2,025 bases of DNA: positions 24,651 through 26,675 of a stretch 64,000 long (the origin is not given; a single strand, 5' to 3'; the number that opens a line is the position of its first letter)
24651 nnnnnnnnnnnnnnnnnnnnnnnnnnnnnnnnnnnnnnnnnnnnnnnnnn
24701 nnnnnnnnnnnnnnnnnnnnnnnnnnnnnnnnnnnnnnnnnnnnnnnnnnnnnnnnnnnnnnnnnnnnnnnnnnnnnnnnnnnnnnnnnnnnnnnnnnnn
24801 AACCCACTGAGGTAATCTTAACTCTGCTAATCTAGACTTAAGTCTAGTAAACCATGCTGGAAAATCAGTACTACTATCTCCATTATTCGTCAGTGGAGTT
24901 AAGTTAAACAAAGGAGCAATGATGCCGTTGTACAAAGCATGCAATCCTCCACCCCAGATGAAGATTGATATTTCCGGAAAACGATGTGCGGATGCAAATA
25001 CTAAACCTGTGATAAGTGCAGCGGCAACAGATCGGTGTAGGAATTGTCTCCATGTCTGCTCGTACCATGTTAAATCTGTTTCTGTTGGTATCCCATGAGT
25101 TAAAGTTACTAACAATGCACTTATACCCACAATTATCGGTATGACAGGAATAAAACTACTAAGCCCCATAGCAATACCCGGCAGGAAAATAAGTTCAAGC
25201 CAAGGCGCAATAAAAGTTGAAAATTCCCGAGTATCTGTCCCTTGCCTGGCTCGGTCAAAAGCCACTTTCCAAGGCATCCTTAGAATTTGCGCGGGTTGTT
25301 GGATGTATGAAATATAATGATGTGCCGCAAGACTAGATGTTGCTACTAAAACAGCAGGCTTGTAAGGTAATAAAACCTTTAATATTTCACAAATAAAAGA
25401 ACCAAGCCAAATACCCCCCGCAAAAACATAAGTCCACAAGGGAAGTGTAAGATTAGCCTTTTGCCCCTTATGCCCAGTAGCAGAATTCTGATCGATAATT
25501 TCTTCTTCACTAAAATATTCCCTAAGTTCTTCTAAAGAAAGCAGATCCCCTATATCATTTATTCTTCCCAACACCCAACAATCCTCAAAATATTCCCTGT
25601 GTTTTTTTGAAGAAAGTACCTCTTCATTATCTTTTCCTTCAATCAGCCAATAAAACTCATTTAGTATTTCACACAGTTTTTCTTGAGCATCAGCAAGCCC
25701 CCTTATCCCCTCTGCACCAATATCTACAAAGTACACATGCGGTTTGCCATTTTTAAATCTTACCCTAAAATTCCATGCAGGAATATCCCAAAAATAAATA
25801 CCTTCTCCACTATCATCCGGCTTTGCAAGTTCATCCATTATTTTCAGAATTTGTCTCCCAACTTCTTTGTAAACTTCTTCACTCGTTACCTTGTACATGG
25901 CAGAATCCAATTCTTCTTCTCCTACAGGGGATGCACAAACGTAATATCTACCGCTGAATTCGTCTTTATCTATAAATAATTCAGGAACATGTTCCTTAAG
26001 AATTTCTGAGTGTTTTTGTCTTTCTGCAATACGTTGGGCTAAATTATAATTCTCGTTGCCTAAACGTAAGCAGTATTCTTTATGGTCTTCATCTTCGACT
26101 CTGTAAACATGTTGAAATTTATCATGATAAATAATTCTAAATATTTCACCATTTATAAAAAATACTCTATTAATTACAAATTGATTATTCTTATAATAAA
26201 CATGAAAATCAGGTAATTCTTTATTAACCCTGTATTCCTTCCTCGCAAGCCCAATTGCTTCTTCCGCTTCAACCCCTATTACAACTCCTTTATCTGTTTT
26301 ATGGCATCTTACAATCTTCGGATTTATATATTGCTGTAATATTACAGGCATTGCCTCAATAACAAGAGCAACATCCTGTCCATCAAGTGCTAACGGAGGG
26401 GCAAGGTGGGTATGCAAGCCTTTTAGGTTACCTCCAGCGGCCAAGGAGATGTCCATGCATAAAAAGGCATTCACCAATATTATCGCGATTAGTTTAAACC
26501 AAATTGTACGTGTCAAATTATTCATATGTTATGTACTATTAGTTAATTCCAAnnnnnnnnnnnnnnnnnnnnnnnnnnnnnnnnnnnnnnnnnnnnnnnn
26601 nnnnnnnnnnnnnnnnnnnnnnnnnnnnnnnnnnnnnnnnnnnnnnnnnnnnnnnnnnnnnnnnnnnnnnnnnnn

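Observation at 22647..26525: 1,292-aa protein combining a signal peptide, a polytopic TM block with CPBP-like motifs, HEAT-like repeats and a C-terminal HExxH motif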

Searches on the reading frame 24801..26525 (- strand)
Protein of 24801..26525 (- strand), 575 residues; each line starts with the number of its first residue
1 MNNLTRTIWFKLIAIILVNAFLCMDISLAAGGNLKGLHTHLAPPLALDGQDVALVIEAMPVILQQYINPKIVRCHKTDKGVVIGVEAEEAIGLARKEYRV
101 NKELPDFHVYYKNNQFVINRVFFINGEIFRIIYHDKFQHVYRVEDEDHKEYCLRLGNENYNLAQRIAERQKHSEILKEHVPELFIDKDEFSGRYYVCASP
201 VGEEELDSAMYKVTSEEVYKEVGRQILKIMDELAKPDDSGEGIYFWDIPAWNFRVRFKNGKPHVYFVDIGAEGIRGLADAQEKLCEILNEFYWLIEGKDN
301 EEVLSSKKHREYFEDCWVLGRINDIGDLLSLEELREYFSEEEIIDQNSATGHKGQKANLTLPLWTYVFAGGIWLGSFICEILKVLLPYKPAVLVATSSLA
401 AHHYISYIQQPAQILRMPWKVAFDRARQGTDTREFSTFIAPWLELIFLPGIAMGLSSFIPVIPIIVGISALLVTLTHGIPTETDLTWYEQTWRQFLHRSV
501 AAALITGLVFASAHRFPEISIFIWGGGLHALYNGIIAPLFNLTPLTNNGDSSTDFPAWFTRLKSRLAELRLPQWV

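Call 65: predict_structure(alignment_id=A5)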
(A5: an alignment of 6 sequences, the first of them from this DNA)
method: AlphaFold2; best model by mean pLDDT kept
length: 575 residues; sequences in the alignment: 6
mean_pLDDT: 54.6   pTM: 0.40
mean pLDDT of the five models: 54.6, 53.9, 52.0, 51.9, 51.1
residues with pLDDT >= 90: 28; 70-90: 107; 50-70: 152; < 50: 288
segments of 3 or more residues with pLDDT < 50: 18-118, 300-304, 306-310, 312-329, 345-372, 374-376, 385-447, 473-482, 518-522, 524-526, 542-561, 569-575
pLDDT, mean of each block of 10 residues (from residue 1): 64 53 34 25 31 47 44 42 40 34 40 43 72 64 83 84 90 93 80 81 83 75 86 83 75 87 86 54 55 51 48 42 42 55 48 31 42 50 48 32 29 36 41 42 47 50 56 44 50 56 60 53 50 56 40 41 51 35
secondary structure, 60 per line:
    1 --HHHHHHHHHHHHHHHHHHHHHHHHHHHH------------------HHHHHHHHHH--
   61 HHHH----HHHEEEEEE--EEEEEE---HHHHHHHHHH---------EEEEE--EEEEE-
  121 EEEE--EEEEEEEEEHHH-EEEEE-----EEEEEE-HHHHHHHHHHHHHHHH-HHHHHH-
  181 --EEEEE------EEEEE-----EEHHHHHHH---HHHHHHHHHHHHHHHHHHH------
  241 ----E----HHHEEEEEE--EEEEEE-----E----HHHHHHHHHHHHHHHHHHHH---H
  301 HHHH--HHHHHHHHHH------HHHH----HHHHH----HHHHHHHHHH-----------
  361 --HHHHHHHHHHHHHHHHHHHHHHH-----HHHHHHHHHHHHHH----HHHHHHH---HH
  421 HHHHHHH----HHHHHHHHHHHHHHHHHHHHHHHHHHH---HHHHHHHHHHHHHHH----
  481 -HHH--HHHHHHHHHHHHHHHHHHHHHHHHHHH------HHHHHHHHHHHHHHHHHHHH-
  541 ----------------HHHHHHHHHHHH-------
elements in order: H3-30 H49-58 H61-64 E72-77 E80-85 H89-98 E108-112 E115-119 E121-124 E127-135 E140-144 E150-155 H157-172 H174-179 E183-187 E194-198 H206-212 H216-234 E253-258 E261-266 H277-296 H300-304 H307-316 H323-326 H331-335 H340-349 H363-385 H391-404 H409-415 H419-427 H432-458 H462-476 H487-513 H520-539 H557-568

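Call 68: fold_search(model_id=the predicted structure, library=pdb)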
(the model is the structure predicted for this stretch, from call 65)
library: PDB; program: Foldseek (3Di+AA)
matches with E <= 10: 1797; with E <= 0.001: 191
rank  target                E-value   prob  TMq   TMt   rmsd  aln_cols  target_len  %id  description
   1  6gvj                  2.7e-06  1.00  0.23  0.42   6.6       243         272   14  Human Mps1 kinase domain with ordered activation loop (released 2019-01-09)
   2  5n84                  3.8e-06  1.00  0.22  0.42   6.9       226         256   15  TTK kinase domain in complex with Mps-BAY2b (released 2017-05-31)
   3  4bhz                  4.4e-06  1.00  0.23  0.45   6.4       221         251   14  Scaffold Focused Virtual Screening: Prospective Application to the Discovery of TTK Inhibitor (released 2013-05-22)
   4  4js8                  4.7e-06  1.00  0.23  0.43   7.2       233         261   15  Crystal structure of TTK kinase domain with an inhibitor: 401348 (released 2014-03-26)
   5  5ei8                  5.2e-06  1.00  0.22  0.42   7.0       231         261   14  Rapid Discovery of Pyrido[3,4-d]pyrimidine Inhibitors of Monopolar Spindle kinase 1 (MPS1) Using a Structure-Based Hydri (released 2016-04-20)
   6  4o6l_B                5.8e-06  1.00  0.22  0.43   6.5       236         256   14  Crystal Structure of TTK kinase domain with an inhibitor: 401498 (N-[(1R)-1-(2-chlorophenyl)propyl]-3-{4-[(1-methylpip (released 2014-12-24)
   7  5ap2                  7.7e-06  1.00  0.23  0.45   6.4       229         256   15  Naturally Occurring Mutations in the MPS1 Gene Predispose Cells to Kinase Inhibitor Drug Resistance. (released 2015-09-23)
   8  5ei2                  7.7e-06  1.00  0.22  0.43   6.7       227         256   14  Rapid Discovery of Pyrido[3,4-d]pyrimidine Inhibitors of Monopolar Spindle kinase 1 (MPS1) Using a Structure-Based Hydri (released 2016-04-20)
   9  3wyx                  7.7e-06  1.00  0.23  0.44   6.7       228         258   14  CRYSTAL STRUCTURE OF HUMAN MPS1 CATALYTIC DOMAIN IN COMPLEX WITH 6-((3-(cyanomethoxy)-4-(1-methyl-1H-pyrazol-4-yl)phenyl (released 2015-04-08)
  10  3hmp                  9.0e-06  1.00  0.22  0.44   6.7       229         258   14  Crystal structure of human Mps1 catalytic domain in complex with a quinazolin ligand Compound 4 (released 2010-02-02)
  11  5ap0                  9.5e-06  1.00  0.22  0.44   6.4       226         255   15  Naturally Occurring Mutations in the MPS1 Gene Predispose Cells to Kinase Inhibitor Drug Resistance. (released 2015-09-23)
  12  4o6l_A                1.1e-05  1.00  0.23  0.44   7.4       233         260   14  Crystal Structure of TTK kinase domain with an inhibitor: 401498 (N-[(1R)-1-(2-chlorophenyl)propyl]-3-{4-[(1-methylpip (released 2014-12-24)
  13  5ap3                  1.1e-05  1.00  0.22  0.44  12.9       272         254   14  Naturally Occurring Mutations in the MPS1 Gene Predispose Cells to Kinase Inhibitor Drug Resistance. (released 2015-09-23)
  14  4c4g                  1.2e-05  1.00  0.22  0.43   6.5       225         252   15  Structure-based design of orally bioavailable pyrrolopyridine inhibitors of the mitotic kinase MPS1 (released 2013-12-04)
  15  6h3k                  1.2e-05  1.00  0.23  0.44   6.7       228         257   14  Introduction of a methyl group curbs metabolism of pyrido[3,4-d]pyrimidine MPS1 inhibitors and enables the discovery of  (released 2018-09-19)
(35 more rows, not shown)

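Call 69: search_protein_families(library=pfam, alignment_id=A2, max_evalue=10)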
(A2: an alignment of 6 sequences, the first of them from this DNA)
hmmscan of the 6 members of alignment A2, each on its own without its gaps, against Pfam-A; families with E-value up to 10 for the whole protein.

A. member 1, seq(575 aa): 1 family
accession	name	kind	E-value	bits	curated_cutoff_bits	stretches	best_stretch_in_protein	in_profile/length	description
PF22896.3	OB_RNR_1st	-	0.15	12.7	28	1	286-350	12-77/99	Ribonuclease R, OB first domain, N-terminal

B. families by the number of members that match (of 6 scanned): 2 families
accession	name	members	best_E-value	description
PF25227.1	DUF7845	1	0.013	Domain of unknown function (DUF7845)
PF22896.3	OB_RNR_1st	1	0.15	Ribonuclease R, OB first domain, N-terminal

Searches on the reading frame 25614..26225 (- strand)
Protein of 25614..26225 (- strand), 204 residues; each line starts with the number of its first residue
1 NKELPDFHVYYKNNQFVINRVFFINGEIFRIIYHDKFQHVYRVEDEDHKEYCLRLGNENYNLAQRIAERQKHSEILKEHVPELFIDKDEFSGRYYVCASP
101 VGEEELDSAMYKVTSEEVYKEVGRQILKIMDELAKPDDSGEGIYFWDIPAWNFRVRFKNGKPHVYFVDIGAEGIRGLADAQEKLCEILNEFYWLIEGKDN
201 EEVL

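Call 104: search_solved_structures(query=A11, max_evalue=10, show_alignments=2)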
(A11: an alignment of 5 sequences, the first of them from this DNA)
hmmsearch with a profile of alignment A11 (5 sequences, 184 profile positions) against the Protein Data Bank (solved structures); distinct sequences matched with E-value up to 10: 4.
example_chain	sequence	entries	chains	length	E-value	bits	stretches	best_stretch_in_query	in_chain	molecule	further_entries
9avm_A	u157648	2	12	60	0.14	14.9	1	32-63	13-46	Caspase recruitment domain-containing protein 9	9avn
7p3x_B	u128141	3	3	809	0.55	13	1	51-135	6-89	Y55_G0035830.mRNA.1.CDS.1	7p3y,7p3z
3sgg_A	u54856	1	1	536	1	12.1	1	76-155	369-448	Hypothetical hydrolase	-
9k7u_A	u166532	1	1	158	1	12.1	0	85-123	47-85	Heter-Zn2-HEHE-22A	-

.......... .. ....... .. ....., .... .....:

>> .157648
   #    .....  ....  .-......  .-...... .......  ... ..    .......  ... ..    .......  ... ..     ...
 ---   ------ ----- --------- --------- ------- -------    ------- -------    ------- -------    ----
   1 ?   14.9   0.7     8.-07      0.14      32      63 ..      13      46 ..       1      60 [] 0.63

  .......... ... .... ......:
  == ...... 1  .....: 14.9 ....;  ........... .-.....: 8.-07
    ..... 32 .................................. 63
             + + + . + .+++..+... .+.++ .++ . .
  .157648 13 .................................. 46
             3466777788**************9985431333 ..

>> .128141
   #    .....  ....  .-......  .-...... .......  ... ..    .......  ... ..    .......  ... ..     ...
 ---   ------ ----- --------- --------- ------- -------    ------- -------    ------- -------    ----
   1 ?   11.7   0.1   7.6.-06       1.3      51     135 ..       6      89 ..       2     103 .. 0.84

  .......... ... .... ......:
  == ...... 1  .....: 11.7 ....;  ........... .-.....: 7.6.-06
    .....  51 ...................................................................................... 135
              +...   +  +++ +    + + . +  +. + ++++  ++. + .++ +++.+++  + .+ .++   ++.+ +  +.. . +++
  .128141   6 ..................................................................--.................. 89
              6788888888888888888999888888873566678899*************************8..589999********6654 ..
